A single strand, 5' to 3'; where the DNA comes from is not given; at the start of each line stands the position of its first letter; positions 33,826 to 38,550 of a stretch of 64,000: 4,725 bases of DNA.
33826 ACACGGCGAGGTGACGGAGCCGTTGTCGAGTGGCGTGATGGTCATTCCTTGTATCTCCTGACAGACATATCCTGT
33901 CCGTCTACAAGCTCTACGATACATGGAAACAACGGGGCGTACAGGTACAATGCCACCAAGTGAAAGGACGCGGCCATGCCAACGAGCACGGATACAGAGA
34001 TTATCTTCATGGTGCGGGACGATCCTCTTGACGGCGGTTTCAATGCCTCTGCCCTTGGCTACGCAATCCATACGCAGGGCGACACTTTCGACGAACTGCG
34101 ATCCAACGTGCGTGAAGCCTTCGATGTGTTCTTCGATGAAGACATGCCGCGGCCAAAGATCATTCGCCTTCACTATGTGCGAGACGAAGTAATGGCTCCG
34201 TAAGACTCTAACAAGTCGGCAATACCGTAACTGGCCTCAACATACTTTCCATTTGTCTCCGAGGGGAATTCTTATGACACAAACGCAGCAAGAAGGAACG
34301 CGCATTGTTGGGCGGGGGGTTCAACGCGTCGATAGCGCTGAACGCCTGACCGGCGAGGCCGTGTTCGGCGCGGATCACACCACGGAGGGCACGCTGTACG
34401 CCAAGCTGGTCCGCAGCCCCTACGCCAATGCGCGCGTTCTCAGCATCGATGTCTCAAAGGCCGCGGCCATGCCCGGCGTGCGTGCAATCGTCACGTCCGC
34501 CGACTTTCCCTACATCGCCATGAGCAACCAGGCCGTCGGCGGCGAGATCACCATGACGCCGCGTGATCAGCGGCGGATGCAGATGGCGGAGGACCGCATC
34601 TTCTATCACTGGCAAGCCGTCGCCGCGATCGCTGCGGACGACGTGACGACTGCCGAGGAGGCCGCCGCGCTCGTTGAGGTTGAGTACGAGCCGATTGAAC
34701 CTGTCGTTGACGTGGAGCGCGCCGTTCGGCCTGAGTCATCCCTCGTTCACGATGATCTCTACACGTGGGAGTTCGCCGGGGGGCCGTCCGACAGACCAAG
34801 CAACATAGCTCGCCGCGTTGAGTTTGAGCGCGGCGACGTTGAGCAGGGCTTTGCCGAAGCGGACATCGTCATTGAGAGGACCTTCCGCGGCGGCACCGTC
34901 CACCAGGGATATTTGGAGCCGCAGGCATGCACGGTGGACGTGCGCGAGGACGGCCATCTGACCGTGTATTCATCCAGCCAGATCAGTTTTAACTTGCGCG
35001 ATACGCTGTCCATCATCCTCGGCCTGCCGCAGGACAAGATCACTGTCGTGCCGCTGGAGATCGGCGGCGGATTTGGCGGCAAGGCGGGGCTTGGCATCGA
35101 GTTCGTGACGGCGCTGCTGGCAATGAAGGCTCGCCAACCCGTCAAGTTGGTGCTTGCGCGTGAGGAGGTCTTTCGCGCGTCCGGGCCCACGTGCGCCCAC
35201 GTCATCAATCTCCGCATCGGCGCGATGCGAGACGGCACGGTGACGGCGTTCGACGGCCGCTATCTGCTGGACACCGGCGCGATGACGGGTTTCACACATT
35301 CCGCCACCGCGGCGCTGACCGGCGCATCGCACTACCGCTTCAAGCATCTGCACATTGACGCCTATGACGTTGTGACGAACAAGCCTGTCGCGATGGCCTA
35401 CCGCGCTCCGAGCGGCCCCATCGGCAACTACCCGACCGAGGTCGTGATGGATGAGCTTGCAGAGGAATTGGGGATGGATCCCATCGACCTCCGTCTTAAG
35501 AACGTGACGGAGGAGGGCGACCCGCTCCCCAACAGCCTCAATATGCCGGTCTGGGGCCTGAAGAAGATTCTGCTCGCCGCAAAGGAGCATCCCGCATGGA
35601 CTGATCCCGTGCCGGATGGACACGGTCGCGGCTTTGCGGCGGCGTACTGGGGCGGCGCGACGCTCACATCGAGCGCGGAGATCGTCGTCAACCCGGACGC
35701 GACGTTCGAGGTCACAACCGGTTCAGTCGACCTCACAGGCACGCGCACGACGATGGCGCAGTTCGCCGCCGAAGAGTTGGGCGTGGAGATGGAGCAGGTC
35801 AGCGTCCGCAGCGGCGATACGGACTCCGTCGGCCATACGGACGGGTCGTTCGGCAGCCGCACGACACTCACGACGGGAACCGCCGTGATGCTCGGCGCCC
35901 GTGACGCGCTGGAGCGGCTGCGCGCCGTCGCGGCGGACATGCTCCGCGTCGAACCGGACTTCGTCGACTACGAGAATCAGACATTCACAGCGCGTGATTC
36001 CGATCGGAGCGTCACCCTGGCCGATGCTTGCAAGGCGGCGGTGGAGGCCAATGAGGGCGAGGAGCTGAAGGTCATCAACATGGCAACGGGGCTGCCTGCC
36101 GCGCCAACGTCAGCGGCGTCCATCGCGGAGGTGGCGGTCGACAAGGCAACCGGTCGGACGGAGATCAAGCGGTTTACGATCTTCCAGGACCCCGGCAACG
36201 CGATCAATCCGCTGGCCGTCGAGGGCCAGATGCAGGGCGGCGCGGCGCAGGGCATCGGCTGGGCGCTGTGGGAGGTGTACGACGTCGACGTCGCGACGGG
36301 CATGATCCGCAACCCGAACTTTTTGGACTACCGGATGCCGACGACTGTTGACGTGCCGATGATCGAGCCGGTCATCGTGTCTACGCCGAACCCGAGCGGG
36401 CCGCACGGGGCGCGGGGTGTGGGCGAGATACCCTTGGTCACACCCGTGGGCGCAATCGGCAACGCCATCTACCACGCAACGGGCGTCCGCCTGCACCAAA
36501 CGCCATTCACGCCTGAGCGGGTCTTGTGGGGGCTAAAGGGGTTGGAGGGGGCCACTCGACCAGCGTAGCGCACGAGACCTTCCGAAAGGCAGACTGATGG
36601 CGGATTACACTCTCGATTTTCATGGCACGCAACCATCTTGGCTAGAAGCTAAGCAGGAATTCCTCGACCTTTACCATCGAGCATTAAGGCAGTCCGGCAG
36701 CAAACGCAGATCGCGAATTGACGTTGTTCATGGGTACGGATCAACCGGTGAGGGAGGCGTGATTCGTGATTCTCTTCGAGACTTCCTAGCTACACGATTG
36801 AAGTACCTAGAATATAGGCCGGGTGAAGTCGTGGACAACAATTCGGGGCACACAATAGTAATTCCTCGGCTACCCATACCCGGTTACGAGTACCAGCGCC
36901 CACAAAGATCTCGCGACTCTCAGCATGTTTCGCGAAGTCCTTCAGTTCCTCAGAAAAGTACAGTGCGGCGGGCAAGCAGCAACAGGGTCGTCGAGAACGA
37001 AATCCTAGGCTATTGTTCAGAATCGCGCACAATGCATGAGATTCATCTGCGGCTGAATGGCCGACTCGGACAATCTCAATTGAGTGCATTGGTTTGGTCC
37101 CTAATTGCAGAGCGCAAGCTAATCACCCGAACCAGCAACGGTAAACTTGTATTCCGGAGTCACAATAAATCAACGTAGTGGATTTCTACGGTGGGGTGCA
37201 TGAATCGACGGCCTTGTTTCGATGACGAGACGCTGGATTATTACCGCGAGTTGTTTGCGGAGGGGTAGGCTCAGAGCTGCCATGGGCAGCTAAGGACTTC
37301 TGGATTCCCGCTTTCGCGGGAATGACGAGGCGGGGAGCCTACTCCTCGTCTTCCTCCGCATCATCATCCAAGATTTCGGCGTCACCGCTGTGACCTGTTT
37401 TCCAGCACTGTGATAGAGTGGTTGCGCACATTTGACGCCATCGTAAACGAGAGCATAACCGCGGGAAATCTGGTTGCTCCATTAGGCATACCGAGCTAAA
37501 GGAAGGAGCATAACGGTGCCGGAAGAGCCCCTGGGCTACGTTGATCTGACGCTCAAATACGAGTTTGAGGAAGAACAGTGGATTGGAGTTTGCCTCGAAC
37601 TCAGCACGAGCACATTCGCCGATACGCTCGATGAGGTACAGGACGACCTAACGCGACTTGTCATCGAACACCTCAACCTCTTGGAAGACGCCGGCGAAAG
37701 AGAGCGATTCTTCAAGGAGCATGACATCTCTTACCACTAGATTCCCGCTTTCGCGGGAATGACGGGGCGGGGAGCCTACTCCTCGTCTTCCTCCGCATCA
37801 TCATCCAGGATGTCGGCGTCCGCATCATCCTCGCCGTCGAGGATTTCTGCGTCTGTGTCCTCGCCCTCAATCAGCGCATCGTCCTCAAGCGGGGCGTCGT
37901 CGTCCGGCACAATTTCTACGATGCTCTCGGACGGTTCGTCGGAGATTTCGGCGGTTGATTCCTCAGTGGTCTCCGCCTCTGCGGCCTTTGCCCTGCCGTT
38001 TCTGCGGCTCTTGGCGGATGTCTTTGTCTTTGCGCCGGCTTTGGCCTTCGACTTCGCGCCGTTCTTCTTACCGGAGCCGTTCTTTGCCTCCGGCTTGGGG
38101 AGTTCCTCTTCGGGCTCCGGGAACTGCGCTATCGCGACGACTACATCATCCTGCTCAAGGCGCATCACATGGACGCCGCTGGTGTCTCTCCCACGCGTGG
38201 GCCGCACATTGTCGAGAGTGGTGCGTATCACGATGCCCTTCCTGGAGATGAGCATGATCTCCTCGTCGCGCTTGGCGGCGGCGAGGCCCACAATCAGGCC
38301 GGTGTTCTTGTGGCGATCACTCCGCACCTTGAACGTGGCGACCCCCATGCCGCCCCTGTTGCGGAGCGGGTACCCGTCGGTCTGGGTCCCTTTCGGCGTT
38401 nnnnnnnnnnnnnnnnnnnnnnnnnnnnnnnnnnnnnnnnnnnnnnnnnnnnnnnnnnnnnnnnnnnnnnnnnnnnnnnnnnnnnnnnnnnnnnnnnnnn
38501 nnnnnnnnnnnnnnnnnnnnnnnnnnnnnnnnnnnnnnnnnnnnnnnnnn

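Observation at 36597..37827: Smr-wHTH gene plus HicB-like ORF inserted behind gyrA, bracketed by an 80-bp duplication of the gyrA 3' end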

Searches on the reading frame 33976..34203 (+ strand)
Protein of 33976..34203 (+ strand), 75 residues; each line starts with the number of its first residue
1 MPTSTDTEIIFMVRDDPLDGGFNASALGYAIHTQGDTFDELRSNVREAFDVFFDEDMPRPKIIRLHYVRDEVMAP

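Call 4: search_protein_families(library=pfam, proteins=[window:33976-34203:+], max_evalue=1)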
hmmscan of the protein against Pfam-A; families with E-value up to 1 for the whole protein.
window:33976-34203:+ (75 aa): 1 family
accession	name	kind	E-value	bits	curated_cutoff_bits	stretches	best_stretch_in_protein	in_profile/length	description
PF23817.1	DUF7188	-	0.15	12.3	27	1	30-68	41-75/187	Family of unknown function (DUF7188)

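Call 66: search_protein_families(library=ncbifam, proteins=[window:33976-34203:+], max_evalue=0.01)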
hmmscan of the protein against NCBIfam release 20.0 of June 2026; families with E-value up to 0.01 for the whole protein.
window:33976-34203:+ (75 aa): 0 families

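Call 67: search_protein_families(library=padloc, proteins=[window:33976-34203:+], max_evalue=0.01)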
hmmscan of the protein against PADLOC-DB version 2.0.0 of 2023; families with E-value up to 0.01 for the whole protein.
window:33976-34203:+ (75 aa): 0 families
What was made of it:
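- On HicB antitoxin (HicAB type II TA): No NCBIfam or PADLOC hit (calls 66, 67).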

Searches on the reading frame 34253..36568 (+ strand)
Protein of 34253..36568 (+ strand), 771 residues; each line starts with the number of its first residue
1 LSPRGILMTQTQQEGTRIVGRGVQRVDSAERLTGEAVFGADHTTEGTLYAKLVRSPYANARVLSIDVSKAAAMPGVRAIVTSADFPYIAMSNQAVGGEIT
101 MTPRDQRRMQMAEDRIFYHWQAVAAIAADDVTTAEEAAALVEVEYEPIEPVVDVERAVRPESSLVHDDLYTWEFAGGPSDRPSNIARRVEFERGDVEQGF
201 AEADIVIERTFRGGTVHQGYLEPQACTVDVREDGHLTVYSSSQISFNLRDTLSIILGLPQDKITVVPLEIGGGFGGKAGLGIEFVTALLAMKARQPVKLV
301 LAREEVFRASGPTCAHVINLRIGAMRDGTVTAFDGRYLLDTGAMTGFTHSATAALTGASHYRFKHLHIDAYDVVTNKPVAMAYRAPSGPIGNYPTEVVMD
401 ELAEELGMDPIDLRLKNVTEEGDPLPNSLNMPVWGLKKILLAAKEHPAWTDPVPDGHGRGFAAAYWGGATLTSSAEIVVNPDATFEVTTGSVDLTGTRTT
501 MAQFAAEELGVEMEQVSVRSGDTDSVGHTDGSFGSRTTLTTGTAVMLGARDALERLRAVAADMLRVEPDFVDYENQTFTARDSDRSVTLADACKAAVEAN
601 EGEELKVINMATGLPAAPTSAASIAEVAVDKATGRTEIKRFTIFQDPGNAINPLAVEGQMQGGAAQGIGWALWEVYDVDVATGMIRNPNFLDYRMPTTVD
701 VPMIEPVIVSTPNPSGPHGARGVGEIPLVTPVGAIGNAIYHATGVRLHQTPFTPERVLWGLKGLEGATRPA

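Call 66: search_protein_families(library=ncbifam, proteins=[window:34253-36568:+], max_evalue=0.01)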
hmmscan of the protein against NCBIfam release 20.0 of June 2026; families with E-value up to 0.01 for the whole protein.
window:34253-36568:+ (771 aa): 13 families
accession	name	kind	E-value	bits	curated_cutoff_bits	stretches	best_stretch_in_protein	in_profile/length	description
NF043082.1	XdhA_XDHase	equivalog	5.1e-134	448.1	780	1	19-759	1-750/758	xanthine dehydrogenase subunit XdhA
TIGR03194.1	4hydrxCoA_A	equivalog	1.8e-128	430.1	994.55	1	24-758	2-743/746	4-hydroxybenzoyl-CoA reductase subunit alpha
NF007426.0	PRK09970.1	equivalog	7e-125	417.9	916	1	17-758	4-752/761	xanthine dehydrogenase molybdenum-binding subunit XdhA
NF041018.1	glyceraldDH_alpha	equivalog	1.7e-119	400.4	790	1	18-757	2-740/741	glyceraldehyde dehydrogenase subunit alpha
TIGR03196.1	pucD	equivalog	3.9e-103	346.3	783.65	2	18-431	2-390/763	xanthine dehydrogenase subunit D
NF041671.1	peri_hyde_PaoC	equivalog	7.5e-96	322.1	1180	1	13-761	12-731/735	aldehyde oxidoreductase molybdenum-binding subunit PaoC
NF045668.1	pterin_aldehy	equivalog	8.3e-95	318.6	1100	1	10-762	166-905/905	molybdopterin-dependent aldehyde oxidoreductase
TIGR02416.1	CO_dehy_Mo_lg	equivalog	1.7e-93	314.2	991.15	2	38-420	12-396/770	aerobic carbon-monoxide dehydrogenase large subunit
NF040766.1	CODH_aero_grp5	exception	8.7e-89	298.7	950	3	16-421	2-398/785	aerobic carbon-monoxide dehydrogenase large subunit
TIGR03313.1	Se_sel_red_Mo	hypoth_equivalog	1.6e-82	277.6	1101.9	2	183-761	351-949/951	molybdopterin-dependent oxidoreductase Mo/Fe-S-binding subunit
TIGR03311.1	Se_dep_XDH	equivalog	2.2e-81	274.2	830.45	1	12-744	155-833/848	selenium-dependent xanthine dehydrogenase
TIGR02965.1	xanthine_xdhB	equivalog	2.1e-69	234.5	849.5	2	26-421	7-378/758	xanthine dehydrogenase molybdopterin binding subunit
TIGR02969.1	mam_aldehyde_ox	subfamily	4.4e-43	147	1912.3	2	11-423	568-952/1330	aldehyde oxidase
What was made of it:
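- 34253..36568 (+): XDH-family molybdopterin oxidoreductase large subunit; the conserved left anchor of the variable spacer. NCBIfam XdhA-like, E 5e-134, below the equivalog cut-off (call 66).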

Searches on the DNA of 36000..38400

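Call 73: search_rna_families(source=window, start=36000, end=38400, threshold=evalue, max_evalue=1)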
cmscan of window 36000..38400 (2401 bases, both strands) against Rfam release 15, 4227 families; matches with E-value up to 1: 1.
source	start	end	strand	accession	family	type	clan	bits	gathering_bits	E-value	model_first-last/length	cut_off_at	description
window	37850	37907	-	RF01276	sR53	Gene; snRNA; snoRNA; CD-box;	-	18.9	49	0.2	1-60/60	no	Small nucleolar RNA sR53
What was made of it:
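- Tried and rejected: Rfam (call 73).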
